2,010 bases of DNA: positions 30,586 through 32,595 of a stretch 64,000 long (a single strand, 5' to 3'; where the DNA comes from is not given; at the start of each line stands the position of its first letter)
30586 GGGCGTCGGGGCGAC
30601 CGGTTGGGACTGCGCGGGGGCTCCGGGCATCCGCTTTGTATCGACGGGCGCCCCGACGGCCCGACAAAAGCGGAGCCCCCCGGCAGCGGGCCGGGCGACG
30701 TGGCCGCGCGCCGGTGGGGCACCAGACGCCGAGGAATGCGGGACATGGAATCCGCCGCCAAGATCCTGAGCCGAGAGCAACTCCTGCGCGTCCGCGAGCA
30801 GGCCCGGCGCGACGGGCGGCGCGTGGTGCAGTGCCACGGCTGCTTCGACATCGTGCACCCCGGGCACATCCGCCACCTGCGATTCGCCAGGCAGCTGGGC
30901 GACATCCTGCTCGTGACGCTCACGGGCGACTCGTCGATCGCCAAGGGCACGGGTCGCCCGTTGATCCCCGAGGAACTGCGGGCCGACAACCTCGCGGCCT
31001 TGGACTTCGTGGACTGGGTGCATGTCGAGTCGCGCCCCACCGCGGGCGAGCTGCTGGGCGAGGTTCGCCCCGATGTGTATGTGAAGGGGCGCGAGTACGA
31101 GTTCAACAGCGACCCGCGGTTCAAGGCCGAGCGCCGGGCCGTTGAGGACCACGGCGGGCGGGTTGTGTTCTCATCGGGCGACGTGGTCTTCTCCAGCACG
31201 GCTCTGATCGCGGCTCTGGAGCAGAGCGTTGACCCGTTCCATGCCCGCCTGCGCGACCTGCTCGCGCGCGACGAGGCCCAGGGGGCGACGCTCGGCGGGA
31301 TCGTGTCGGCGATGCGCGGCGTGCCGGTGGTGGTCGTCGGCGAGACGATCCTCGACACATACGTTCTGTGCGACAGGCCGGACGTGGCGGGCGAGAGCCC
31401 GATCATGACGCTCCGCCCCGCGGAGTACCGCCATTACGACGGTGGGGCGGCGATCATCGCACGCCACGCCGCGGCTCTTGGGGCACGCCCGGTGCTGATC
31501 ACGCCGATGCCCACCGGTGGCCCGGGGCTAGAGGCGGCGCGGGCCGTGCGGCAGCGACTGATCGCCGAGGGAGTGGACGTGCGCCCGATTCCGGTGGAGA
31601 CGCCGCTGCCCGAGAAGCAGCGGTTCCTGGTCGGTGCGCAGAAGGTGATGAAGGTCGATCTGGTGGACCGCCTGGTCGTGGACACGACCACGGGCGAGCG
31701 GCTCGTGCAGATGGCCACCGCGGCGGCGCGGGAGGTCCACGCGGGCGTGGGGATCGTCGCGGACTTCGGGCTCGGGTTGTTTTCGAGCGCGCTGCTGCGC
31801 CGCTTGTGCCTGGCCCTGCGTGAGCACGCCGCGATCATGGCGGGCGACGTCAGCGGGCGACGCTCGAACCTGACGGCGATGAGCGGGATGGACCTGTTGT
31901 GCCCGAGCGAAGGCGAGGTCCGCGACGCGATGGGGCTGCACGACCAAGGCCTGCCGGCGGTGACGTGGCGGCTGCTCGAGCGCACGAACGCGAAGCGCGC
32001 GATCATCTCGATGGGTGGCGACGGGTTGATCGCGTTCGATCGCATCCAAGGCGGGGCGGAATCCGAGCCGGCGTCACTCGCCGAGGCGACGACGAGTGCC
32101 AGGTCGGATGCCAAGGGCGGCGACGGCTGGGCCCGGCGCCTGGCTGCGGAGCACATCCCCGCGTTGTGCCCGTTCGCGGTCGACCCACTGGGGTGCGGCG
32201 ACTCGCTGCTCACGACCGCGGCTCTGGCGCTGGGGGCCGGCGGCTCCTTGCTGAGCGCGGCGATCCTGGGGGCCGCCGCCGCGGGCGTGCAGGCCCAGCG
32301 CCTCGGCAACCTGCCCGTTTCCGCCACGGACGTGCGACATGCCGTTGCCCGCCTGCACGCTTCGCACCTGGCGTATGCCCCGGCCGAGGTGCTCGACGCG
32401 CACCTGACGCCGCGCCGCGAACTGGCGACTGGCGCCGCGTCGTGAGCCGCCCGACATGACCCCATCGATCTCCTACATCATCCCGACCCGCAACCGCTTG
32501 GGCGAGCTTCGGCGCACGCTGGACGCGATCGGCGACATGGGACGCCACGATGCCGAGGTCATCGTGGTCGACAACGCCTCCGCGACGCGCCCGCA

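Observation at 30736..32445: Circularly permuted HldE paralog coexisting with a canonical HldE in the same window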

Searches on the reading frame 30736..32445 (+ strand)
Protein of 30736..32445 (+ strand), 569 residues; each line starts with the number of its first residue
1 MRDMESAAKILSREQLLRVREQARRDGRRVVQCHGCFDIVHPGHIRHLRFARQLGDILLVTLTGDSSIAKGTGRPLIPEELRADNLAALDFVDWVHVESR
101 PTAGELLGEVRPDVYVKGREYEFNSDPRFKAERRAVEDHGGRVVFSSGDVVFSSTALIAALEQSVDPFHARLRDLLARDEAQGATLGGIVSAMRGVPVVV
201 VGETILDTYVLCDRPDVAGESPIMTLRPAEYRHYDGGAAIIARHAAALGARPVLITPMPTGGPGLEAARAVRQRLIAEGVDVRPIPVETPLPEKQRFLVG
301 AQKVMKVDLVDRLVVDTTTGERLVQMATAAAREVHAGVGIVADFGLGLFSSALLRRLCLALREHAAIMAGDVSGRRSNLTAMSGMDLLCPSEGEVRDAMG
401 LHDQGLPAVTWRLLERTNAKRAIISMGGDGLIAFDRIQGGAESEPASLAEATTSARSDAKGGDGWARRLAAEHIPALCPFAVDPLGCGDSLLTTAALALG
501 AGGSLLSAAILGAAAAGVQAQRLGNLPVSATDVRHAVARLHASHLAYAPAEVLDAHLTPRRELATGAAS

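Call 3: search_protein_families(library=pfam, proteins=[window:30736-32445:+], max_evalue=0.01)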
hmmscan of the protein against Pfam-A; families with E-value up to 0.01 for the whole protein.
window:30736-32445:+ (569 aa): 2 families
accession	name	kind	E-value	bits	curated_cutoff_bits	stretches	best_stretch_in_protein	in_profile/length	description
PF01467.32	CTP_transf_like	-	6.6e-13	49.5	21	1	34-131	3-100/133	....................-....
PF00294.29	PfkB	-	5.7e-09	36.2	25.8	1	198-441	4-239/302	pfkB family carbohydrate kinase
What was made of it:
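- Checked: Pfam finds CTP_transf_like at aa 34-131 and PfkB at aa 198-441 (call 3).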

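Call 4: search_protein_families(library=ncbifam, proteins=[window:30736-32445:+], max_evalue=0.01)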
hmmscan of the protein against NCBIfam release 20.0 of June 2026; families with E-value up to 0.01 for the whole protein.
window:30736-32445:+ (569 aa): 10 families
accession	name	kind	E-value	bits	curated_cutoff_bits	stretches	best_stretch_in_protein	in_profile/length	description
NF008454.0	PRK11316.1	equivalog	6.2e-47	160.3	521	3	5-163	317-473/475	bifunctional D-glycero-beta-D-manno-heptose-7-phosphate kinase/D-glycero-beta-D-manno-heptose 1-phosphate adenylyltransferase HldE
TIGR02199.1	rfaE_dom_II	equivalog_domain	3.6e-33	114.4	181.5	1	20-161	3-142/144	D-glycero-beta-D-manno-heptose 1-phosphate adenylyltransferase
TIGR02198.1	rfaE_dom_I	equivalog_domain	2.5e-26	92.6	345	2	192-436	4-244/315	D-glycero-beta-D-manno-heptose-7-phosphate kinase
TIGR00125.1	cyt_tran_rel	domain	9.7e-12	44.9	27.7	1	33-94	4-64/65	adenylyltransferase/cytidyltransferase family protein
TIGR01518.1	g3p_cytidyltrns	equivalog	1.9e-06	28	165.4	1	33-99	3-69/125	glycerol-3-phosphate cytidylyltransferase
NF001985.0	PRK00777.1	subfamily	3.6e-06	27.1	104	1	33-88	9-64/157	pantetheine-phosphate adenylyltransferase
TIGR03168.1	1-PFK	subfamily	8.2e-05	21.7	216.4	0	352-438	144-232/305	hexose kinase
TIGR03828.1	pfkB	equivalog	0.0011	18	292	0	352-446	144-240/305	1-phosphofructokinase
TIGR02152.1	D_ribokin_bact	equivalog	0.0049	16.2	299.65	0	465-525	226-286/298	ribokinase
NF041124.1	CoaD_Thcocales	equivalog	0.006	16.5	290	0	29-86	5-63/156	phosphopantetheine adenylyltransferase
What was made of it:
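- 30736..32445 (+): Transferase-first HldE-like gene, 569 aa (566 aa if the start is the ATG at 30745). Pfam and NCBIfam domain order (calls 3, 4).
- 30736..31245 (+): HldC-like nucleotidyltransferase domain (aa 1-170). CHG/HPGH motif at 30832-30867, KGxEY at 31066-31095, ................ at 31153-31200. rfaE_dom_II scores 114.4 bits at aa 20-161, against 28 bits for TagD (call 4).
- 31312..32370 (+): HldA-like PfkB kinase domain (aa ~193-545). GG at 31438-31461, SxxE at 31900-31923, GCGD at 32182-32205. rfaE_dom_I scores 92.6 bits (call 4).
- On HldE (NCBIfam NF008454/PRK11316 equivalog): 160.3 bits, in three separate stretches (call 4).
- On rfaE_dom_II (TIGR02199), heptose 1-phosphate adenylyltransferase: 114.4 bits is below the cutoff, yet this is the best transferase family by far; TagD scores 28 (call 4).
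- On rfaE_dom_I (TIGR02198), heptose 7-phosphate kinase: 92.6 bits is below the cutoff (call 4).
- Closest known: HldE. Different: Scores are below all equivalog cutoffs (call 4).
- Checked: NCBIfam finds rfaE_dom_II at aa 20-161 and rfaE_dom_I at aa 192-436 (call 4).
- Scores are far below NCBIfam equivalog cutoffs: 114 against 181.5, 92.6 against 345, and 160 against 521 (call 4).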

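Call 5: find_homologous_proteins(query=window:30736-32445:+, max_evalue=0.00001)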
Query window:30736-32445:+ (569 aa): 2415 proteins with E <= 0.00001 among 8000 candidates; the best 120 are listed.
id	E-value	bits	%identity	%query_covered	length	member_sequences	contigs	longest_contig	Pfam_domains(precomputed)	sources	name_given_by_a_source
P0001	0.0e+0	1220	99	99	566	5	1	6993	PF01467.33,PF00294.30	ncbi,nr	ncbi:MAG: adenylyltransferase/cytidyltransferase family protein [Phycisphaerales bacterium]|nr:adeny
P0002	6.5e-280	947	78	97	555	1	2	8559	PF01467.33,PF00294.30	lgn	-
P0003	4.7e-273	925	76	96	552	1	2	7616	PF01467.33,PF00294.30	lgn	-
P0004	1.0e-270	917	76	97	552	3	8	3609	PF01467.33,PF00294.30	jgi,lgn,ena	-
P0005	3.3e-226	770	66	96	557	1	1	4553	PF01467.33,PF00294.30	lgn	-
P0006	5.0e-222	756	64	96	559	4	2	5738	PF01467.33,PF00294.30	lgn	-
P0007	6.4e-221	753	65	97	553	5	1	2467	PF01467.33,PF00294.30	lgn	-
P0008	8.9e-221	752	65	96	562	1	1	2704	PF01467.33,PF00294.30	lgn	-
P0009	1.7e-220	751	65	95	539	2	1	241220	PF01467.33,PF00294.30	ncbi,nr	ncbi:MAG: adenylyltransferase/cytidyltransferase family protein [Phycisphaerae bacterium]|nr:adenyly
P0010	2.5e-220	751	66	96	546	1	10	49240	PF01467.33,PF00294.30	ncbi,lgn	-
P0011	4.2e-220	750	65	97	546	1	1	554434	PF01467.33,PF00294.30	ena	-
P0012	5.1e-220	750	64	97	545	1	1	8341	PF01467.33,PF00294.30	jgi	jgi:rfaE bifunctional protein kinase chain/domain/rfaE bifunctional protein nucleotidyltransferase c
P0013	5.2e-220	750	65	96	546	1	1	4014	PF01467.33,PF00294.30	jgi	-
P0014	2.9e-219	747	65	96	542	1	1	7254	PF01467.33,PF00294.30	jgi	jgi:rfaE bifunctional protein nucleotidyltransferase chain/domain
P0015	2.3e-218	744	63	97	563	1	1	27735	PF01467.33,PF00294.30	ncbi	ncbi:MAG: PfkB family carbohydrate kinase [Phycisphaerales bacterium]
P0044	1.1e-213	729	64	96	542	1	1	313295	PF01467.33,PF00294.30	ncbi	-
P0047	3.8e-213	727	63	96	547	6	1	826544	PF01467.33,PF00294.30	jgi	jgi:rfaE bifunctional protein nucleotidyltransferase chain/domain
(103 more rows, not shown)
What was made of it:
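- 30736..32445 (+): Collinear full-length homologues (call 5).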

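Call 13: find_encoding_contigs(protein=P0047, flank=10000, max_places=2)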
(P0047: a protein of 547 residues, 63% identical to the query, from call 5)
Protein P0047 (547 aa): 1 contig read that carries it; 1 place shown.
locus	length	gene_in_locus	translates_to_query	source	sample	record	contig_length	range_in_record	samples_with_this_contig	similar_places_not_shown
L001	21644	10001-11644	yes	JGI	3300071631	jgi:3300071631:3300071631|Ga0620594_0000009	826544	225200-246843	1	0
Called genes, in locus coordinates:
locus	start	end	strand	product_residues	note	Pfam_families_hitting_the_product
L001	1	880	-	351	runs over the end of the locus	PF13524:Glyco_trans_1_2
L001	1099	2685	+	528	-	-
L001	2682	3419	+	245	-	PF13489:Methyltransf_23, PF08241:Methyltransf_11, PF08242:Methyltransf_12 (weak), PF13649:Methyltransf_25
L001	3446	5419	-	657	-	PF20706:GT4-conflict, PF00534:Glycos_transf_1, PF13692:Glyco_trans_1_4, PF13489:Methyltransf_23, PF08241:Methyltransf_11, PF08242:Methyltransf_12, PF13649:Methyltransf_25, PF13847:Methyltransf_31, +1 more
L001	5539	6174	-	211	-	PF13489:Methyltransf_23, PF08241:Methyltransf_11 (weak)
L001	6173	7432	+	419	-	PF00535:Glycos_transf_2, PF10111:Glyco_tranf_2_2 (weak), PF13641:Glyco_tranf_2_3 (weak)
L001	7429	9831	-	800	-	-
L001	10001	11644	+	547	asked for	PF01467:CTP_transf_like, PF00294:PfkB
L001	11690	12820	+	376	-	PF00535:Glycos_transf_2, PF13641:Glyco_tranf_2_3 (faint)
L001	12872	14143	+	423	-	PF00266:Aminotran_5, PF01041:DegT_DnrJ_EryC1 (weak), PF01053:Cys_Met_Meta_PP (weak)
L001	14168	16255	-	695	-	-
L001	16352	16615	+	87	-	-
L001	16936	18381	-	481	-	PF02878:PGM_PMM_I, PF02879:PGM_PMM_II, PF02880:PGM_PMM_III, PF00408:PGM_PMM_IV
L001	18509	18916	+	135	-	PF01242:PTPS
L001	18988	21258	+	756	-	PF13089:PP_kinase_N, PF02503:PP_kinase, PF17941:PP_kinase_C_1, PF13090:PP_kinase_C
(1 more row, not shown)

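Call 14: find_encoding_contigs(protein=P0011, flank=10000, max_places=1)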
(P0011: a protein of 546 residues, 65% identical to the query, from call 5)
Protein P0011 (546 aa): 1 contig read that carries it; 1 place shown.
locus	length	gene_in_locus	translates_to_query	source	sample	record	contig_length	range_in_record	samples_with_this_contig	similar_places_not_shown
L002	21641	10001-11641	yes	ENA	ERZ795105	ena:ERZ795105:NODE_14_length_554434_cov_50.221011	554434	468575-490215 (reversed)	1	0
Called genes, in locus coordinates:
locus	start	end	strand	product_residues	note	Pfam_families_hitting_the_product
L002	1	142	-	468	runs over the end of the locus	PF01207:Dus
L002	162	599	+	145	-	-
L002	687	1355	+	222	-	PF02585:PIG-L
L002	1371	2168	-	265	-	PF13469:Sulfotransfer_3 (weak)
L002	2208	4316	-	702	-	PF00122:E1-E2_ATPase, PF00702:Hydrolase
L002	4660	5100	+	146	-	-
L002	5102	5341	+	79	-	PF13560:HTH_31, PF12844:HTH_19 (weak), PF01381:HTH_3, PF13443:HTH_26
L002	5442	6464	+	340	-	PF01210:NAD_Gly3P_dh_N, PF07479:NAD_Gly3P_dh_C, PF20618:GPD_NAD_C_bact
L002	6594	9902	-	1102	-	PF00133:tRNA-synt_1, PF09334:tRNA-synt_1g, PF13603:tRNA-synt_1_2, PF00133:tRNA-synt_1 (weak), PF08264:Anticodon_1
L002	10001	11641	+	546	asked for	PF01467:CTP_transf_like, PF00294:PfkB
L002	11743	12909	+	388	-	PF00535:Glycos_transf_2, PF13641:Glyco_tranf_2_3 (faint)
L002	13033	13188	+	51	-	-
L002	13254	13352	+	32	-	-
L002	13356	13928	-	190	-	PF00293:NUDIX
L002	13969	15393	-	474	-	-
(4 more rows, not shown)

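Call 15: find_encoding_contigs(protein=P0044, flank=10000, max_places=1)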
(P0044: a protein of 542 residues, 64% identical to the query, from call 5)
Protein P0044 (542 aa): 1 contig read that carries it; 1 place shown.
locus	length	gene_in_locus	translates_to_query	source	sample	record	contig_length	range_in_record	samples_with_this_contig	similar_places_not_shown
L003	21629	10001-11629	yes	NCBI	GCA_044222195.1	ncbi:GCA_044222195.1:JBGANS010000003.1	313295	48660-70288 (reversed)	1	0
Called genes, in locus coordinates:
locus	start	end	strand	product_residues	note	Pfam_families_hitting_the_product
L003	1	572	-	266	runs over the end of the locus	-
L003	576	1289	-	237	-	PF07963:N_methyl (weak)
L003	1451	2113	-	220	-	-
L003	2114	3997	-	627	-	PF02445:NadA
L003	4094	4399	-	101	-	PF07238:PilZ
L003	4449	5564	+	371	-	PF00535:Glycos_transf_2, PF13641:Glyco_tranf_2_3 (weak)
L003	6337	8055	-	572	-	PF20706:GT4-conflict, PF00534:Glycos_transf_1, PF13692:Glyco_trans_1_4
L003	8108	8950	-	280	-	PF13578:Methyltransf_24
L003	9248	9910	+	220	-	-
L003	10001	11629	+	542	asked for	PF01467:CTP_transf_like, PF00294:PfkB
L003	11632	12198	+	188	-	-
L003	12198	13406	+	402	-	PF00535:Glycos_transf_2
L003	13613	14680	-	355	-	-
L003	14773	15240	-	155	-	PF00293:NUDIX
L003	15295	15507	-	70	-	PF01679:Pmp3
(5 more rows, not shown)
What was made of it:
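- The conserved core is just the enzyme plus the GT2 (calls 13-15).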

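Call 20: search_protein_representatives(protein=window:30736-32445:+)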
Query: 569 residues. Proteins with E-value up to 0.001 (for the whole library): 16716; up to 1e-10: 7062; up to 1e-30: 661. The best 150 are listed.
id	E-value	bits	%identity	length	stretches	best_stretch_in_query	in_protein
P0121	4.2e-138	477.7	57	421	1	9-428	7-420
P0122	1.5e-134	465.9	48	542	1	5-541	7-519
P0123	6.8e-134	463.8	50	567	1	3-550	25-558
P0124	6.6e-130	450.6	49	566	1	8-549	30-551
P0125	4.5e-128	444.5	61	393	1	151-555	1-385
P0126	5.1e-128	444.4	47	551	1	18-537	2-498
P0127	1.6e-127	442.7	48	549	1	7-540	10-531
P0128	2.4e-122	425.6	45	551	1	8-545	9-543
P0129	4.4e-113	395.1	45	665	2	7-330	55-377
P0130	3.7e-106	372.2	42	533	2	9-439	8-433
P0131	3.1e-103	362.6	46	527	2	11-438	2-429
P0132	3.8e-103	362.3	46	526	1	6-548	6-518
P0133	5.7e-101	355.1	44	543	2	20-436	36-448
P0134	1.8e-100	353.4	43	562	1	17-532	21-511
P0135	2.1e-100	353.3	43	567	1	30-533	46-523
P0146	1.8e-93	330.3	38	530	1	7-542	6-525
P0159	1.7e-77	277.6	34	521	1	8-528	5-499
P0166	2.4e-67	244.1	29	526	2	14-438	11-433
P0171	5.7e-65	236.3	31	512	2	8-434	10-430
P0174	7.4e-64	232.6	29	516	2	4-438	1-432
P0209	5.2e-53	196.8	32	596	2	26-439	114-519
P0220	2.0e-51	191.6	28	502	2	31-438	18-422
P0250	1.6e-46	175.5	28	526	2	31-438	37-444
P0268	6.7e-45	170.1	32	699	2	4-443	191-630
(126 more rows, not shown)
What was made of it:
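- Homologues are collinear over the full length (calls 5, 20).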

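Call 22: list_cluster_members(proteins=[P0122, P0146, P0159, P0166, P0171, P0174, P0220, P0250, P0268, P0209])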
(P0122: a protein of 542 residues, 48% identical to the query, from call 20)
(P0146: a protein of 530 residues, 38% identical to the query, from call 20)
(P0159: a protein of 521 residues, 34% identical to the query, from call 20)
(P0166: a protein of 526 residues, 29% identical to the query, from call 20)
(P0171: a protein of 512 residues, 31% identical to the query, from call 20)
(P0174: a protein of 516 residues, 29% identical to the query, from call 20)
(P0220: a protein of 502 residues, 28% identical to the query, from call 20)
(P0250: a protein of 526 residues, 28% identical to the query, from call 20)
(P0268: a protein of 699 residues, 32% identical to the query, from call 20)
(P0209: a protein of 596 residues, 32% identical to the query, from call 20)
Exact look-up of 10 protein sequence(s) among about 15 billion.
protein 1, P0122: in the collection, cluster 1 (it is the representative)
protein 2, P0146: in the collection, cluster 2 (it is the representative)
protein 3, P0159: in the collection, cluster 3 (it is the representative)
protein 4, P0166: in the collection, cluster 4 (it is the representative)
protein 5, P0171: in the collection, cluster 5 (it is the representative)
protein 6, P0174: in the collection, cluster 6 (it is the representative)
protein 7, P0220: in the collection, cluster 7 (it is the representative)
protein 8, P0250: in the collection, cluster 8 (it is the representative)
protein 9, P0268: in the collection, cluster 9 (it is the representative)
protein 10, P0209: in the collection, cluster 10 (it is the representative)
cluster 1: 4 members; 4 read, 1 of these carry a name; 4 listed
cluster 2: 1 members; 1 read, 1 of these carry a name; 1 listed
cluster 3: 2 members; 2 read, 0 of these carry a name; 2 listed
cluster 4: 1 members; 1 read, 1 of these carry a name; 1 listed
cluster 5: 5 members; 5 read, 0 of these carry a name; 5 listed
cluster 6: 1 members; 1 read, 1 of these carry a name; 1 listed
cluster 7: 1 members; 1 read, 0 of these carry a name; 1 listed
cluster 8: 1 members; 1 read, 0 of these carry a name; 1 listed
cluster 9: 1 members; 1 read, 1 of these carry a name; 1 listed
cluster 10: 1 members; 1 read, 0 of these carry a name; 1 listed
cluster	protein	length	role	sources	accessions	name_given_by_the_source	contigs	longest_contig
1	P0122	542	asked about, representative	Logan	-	-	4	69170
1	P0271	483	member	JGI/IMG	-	bifunctional ADP-heptose synthase (sugar kinase/adenylyltransferase)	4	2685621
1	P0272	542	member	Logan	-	-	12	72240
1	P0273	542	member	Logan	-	-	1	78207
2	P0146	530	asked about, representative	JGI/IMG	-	rfaE bifunctional protein kinase chain/domain/rfaE bifunctional protein ...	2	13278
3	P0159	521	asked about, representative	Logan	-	-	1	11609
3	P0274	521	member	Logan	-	-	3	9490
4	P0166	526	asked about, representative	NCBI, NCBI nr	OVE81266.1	hypothetical protein BVY03_04250 [bacterium K02(2017)]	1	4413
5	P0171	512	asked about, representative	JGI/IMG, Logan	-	-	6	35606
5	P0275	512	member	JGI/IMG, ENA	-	-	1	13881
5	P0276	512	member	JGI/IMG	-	-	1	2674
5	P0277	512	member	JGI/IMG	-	-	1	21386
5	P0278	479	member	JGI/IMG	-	-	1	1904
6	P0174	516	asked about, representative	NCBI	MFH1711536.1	MAG: adenylyltransferase/cytidyltransferase family protein [Nanoarchaeota archaeon]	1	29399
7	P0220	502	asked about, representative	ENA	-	-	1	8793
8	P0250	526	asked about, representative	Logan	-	-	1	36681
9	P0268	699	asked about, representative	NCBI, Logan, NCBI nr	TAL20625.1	HAD-IIIA family hydrolase [Patescibacteria group bacterium] | MAG: HAD-IIIA family hydrolase [Patescibacteria group bacterium]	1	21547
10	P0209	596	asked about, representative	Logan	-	-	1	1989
